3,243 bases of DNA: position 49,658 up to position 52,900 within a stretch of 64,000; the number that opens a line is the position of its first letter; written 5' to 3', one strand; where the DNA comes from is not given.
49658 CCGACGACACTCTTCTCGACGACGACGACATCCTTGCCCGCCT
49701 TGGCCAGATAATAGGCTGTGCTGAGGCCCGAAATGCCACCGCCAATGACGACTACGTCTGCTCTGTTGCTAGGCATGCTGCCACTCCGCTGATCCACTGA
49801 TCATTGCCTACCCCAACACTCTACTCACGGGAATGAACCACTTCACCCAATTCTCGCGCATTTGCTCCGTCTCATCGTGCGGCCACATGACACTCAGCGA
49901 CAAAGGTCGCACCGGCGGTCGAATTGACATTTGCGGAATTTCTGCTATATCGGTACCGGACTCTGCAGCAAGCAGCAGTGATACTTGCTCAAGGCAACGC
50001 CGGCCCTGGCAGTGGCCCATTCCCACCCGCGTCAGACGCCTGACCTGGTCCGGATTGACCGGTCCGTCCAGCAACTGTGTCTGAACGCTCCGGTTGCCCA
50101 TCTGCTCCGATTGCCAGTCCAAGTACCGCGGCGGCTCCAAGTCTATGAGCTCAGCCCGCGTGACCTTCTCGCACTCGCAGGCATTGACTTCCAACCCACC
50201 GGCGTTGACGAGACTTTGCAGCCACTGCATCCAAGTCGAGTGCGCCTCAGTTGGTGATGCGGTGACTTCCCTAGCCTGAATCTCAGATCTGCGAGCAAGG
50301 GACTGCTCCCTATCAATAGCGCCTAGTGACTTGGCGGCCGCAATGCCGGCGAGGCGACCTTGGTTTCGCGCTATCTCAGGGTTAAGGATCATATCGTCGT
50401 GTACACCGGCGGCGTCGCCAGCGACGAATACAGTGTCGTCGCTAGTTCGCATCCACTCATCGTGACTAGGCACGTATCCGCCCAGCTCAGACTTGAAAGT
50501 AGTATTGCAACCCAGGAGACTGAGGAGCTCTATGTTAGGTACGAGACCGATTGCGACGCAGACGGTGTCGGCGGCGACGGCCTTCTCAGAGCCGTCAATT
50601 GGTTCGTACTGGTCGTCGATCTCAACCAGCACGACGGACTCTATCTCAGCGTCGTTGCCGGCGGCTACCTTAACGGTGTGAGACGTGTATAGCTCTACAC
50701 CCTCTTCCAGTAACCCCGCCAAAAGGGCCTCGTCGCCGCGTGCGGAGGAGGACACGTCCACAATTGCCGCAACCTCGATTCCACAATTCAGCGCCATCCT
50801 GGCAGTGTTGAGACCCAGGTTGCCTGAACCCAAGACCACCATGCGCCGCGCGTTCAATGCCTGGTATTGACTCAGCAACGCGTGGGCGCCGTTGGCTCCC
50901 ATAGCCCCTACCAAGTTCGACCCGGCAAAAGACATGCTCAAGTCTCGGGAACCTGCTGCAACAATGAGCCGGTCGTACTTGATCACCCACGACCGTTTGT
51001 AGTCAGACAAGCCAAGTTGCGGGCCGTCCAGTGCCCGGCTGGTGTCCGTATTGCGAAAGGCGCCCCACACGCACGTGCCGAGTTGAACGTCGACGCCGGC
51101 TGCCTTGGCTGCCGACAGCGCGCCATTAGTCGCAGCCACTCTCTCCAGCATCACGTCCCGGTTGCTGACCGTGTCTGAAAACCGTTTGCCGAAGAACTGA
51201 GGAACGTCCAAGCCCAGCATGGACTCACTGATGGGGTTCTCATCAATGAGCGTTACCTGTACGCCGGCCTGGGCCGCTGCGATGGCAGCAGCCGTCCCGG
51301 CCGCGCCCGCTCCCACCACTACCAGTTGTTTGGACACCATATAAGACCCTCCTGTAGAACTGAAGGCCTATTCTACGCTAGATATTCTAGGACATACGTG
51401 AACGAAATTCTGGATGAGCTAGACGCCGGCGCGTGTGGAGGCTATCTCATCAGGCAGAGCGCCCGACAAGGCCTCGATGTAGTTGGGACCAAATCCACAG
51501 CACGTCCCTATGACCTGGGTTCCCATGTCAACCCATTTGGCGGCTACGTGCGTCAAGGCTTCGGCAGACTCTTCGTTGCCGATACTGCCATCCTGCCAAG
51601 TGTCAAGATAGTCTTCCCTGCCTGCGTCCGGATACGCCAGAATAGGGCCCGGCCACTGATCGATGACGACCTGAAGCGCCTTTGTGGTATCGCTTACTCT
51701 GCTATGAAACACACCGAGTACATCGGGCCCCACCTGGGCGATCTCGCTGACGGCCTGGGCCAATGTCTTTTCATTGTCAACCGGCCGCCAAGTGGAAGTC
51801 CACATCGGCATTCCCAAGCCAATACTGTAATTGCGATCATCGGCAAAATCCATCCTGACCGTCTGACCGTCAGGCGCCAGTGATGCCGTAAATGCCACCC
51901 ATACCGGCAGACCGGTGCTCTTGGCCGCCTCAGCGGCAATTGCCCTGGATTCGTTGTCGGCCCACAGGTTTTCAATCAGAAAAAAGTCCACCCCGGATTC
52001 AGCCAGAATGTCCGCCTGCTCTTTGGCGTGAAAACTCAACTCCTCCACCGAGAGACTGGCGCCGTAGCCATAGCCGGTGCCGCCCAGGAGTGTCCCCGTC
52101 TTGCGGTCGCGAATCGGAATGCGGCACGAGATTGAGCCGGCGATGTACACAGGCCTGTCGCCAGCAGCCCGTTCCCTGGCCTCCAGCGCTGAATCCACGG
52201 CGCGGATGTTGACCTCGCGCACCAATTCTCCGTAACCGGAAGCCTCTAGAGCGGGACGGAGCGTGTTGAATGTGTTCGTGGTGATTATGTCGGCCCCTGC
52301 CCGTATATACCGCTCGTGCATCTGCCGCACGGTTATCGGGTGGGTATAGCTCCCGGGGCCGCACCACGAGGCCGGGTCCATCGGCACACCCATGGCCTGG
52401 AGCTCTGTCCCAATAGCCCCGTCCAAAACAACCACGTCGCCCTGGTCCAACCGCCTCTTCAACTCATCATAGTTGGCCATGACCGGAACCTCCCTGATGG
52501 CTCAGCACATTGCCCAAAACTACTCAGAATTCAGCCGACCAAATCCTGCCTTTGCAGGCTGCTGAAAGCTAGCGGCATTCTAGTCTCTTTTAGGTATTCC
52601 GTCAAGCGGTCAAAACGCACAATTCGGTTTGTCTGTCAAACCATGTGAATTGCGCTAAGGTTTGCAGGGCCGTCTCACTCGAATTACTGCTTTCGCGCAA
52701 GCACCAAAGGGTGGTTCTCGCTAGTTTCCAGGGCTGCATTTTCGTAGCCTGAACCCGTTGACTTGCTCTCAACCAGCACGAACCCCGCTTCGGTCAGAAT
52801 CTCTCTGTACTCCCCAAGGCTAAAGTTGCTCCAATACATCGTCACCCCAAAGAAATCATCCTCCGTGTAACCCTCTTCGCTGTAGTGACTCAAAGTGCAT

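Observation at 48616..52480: BHMT-like homocysteine methyltransferase with a heterodimeric HcnB/HcnC (opine/sarcosine-oxidase-like) FAD oxidase: candidate N-methyl compound demethylation pathway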

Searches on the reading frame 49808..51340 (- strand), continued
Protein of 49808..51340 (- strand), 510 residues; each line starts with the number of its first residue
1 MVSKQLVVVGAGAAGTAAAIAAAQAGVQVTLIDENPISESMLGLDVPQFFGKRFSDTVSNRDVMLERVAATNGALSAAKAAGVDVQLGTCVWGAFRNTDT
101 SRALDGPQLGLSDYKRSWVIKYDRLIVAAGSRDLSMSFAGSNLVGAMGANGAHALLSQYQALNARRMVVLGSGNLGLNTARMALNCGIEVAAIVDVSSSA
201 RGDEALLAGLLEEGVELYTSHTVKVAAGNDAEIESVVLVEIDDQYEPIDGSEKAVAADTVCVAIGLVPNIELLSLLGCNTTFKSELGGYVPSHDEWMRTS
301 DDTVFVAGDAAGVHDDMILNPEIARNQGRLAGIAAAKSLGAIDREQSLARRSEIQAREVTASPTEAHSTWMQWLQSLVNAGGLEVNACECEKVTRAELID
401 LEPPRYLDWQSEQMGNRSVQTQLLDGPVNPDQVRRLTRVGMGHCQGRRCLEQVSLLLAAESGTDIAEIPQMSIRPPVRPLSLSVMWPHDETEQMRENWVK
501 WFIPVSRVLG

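Call 72: search_protein_families(library=pfam, proteins=[L143:10635-11822:+, L143:11980-14829:+, L143:15204-16586:+, L143:2009-4423:-, L143:879-1775:-, L143:16514-17392:-, L143:4439-6172:-], max_evalue=0.00001)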
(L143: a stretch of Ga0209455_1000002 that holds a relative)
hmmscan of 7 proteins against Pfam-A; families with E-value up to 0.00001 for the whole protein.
L143:10635-11822:+ (395 aa): 3 families
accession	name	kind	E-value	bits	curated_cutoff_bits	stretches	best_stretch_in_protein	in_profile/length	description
PF01266.30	DAO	-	5.7e-67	227.2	27.9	1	11-358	1-352/353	FAD dependent oxidoreductase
PF00890.30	FAD_binding_2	-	3.5e-06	26.9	20.4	0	11-201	1-181/414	FAD binding domain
PF01946.23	Thi4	-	9.1e-06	25.5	26.2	0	10-50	18-58/235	Thi4 family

L143:11980-14829:+ (949 aa): 7 families
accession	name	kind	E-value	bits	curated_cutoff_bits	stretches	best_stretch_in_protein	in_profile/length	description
PF01571.26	GCV_T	-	2.1e-61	207.8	25.6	1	576-836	1-254/255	Aminomethyltransferase folate-binding domain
PF17806.6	SO_alpha_A3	-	6.8e-30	103.7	23.1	1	479-561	3-86/87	Sarcosine oxidase A3 domain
PF13510.11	Fer2_4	-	7.2e-24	84.1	22.8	1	49-131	4-81/82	2Fe-2S iron-sulfur cluster binding domain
PF12831.13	FAD_oxidored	-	3.4e-10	40.2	27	1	200-240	1-41/416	FAD dependent oxidoreductase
PF07992.20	Pyr_redox_2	-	3.7e-07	30.3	26.1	1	200-316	2-120/291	Pyridine nucleotide-disulphide oxidoreductase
PF01946.23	Thi4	-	6e-06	26.1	26.2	0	197-242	16-62/235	Thi4 family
PF00890.30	FAD_binding_2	-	7.6e-06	25.8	20.4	1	200-241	1-43/414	FAD binding domain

L143:15204-16586:+ (460 aa): 1 family
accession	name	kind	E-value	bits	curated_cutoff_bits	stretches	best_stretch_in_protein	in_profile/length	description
PF07690.21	MFS_1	-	5e-42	144.5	33.4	1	38-389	1-345/347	Major Facilitator Superfamily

L143:2009-4423:- (804 aa): 2 families
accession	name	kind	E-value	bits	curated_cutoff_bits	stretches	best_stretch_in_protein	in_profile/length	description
PF00456.26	Transketolase_N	-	2.2e-13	50.3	22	1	100-252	64-219/334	Transketolase, thiamine diphosphate binding domain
PF02779.29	Transket_pyr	-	4.3e-06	26.9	27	1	461-642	21-172/174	Transketolase, pyrimidine binding domain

L143:879-1775:- (298 aa): 1 family
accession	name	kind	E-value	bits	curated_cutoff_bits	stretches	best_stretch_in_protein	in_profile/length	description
PF00160.26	Pro_isomerase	-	4.2e-12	47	21.7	1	60-222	10-142/159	Cyclophilin type peptidyl-prolyl cis-trans isomerase/CLD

L143:16514-17392:- (292 aa): 0 families

L143:4439-6172:- (577 aa): 2 families
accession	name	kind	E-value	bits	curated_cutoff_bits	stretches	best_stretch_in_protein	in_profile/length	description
PF00126.33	HTH_1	-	4.8e-20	71.7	26.6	1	281-339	1-59/60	Bacterial regulatory helix-turn-helix protein, lysR family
PF03466.25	LysR_substrate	-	7e-20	71.7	28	1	368-567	6-206/209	LysR substrate binding domain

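Call 83: search_solved_structures(query=A5, max_evalue=0.000001)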
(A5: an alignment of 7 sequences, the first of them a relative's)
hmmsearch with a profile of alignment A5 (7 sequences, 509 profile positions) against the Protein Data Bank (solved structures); distinct sequences matched with E-value up to 0.000001: 143 (the best 60 are shown).
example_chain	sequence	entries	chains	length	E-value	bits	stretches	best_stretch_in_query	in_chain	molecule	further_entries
2gag_A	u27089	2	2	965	1.6e-26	96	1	5-339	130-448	heterotetrameric sarcosine oxidase alpha-subunit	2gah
1vrq_A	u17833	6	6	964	5e-22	81.2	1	5-335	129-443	Sarcosine oxidase alpha subunit | Subunit alpha of sarcosine oxidase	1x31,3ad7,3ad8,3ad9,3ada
6pfz_D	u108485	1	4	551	8.6e-18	67.3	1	6-307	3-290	NADH oxidase (NoxA-3)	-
1y56_A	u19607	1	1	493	1e-17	67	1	408-478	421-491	hypothetical protein PH1363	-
6ruz_A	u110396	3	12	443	2e-17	66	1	120-329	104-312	NADH oxidase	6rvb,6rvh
2bc1_A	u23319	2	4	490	7.4e-17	64.2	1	115-337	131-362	NADH Oxidase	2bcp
2bc0_A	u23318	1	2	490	7.6e-17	64.1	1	115-337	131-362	NADH Oxidase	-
3fg2_P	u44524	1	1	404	1.6e-16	63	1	119-335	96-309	Putative rubredoxin reductase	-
3lxd_A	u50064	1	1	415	1.2e-15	60.2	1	119-336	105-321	FAD-dependent pyridine nucleotide-disulphide oxidoreductase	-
3cgb_A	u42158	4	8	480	7e-15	57.7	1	120-327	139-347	Pyridine nucleotide-disulfide oxidoreductase, class I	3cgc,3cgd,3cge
3cty_A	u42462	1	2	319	1.1e-14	57.1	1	149-307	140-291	Thioredoxin reductase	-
1ebd_A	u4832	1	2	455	1.6e-14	56.5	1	104-306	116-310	DIHYDROLIPOAMIDE DEHYDROGENASE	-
1q1r_A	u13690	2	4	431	1.6e-14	56.5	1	99-312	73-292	Putidaredoxin reductase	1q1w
3lb8_A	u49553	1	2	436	2.6e-14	55.8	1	99-312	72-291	Putidaredoxin reductase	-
3kd9_A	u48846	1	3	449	5.5e-14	54.7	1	117-309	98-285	Coenzyme A disulfide reductase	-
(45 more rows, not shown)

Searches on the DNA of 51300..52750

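Call 59: search_rna_families(source=window, start=51300, end=52750, threshold=evalue, max_evalue=1)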
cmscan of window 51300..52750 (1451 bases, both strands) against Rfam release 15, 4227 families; matches with E-value up to 1: 0.
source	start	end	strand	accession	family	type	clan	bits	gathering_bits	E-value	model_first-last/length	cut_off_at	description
